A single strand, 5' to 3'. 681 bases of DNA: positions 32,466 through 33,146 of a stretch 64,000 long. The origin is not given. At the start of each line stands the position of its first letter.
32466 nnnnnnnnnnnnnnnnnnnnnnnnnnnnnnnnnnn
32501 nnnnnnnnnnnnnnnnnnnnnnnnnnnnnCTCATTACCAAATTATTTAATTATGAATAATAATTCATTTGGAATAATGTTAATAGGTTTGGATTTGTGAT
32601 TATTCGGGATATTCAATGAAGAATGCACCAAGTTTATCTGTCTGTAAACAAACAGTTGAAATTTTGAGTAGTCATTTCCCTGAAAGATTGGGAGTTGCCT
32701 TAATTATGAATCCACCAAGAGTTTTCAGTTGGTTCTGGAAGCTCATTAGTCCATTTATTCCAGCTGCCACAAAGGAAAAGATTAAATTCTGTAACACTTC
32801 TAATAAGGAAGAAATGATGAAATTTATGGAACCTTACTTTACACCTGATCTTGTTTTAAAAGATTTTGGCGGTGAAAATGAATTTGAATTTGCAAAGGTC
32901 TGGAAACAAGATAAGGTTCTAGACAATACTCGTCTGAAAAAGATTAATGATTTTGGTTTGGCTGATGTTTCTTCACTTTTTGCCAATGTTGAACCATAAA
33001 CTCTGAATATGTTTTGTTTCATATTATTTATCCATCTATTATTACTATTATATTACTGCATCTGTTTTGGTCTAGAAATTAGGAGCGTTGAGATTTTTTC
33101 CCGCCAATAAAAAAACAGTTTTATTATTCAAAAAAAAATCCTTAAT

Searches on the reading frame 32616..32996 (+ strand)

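Call 18: search_protein_families(library=pfam, proteins=[window:32616-32996:+], max_evalue=0.01)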
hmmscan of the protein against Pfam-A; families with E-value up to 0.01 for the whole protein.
window:32616-32996:+ (127 aa): 2 families
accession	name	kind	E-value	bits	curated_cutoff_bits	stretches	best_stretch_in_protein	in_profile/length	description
PF00650.25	CRAL_TRIO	-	2.7e-22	79.7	22.6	1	2-86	74-153/153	CRAL/TRIO domain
PF13716.11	CRAL_TRIO_2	-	0.0015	19.3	23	1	2-64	51-114/137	Divergent CRAL/TRIO domain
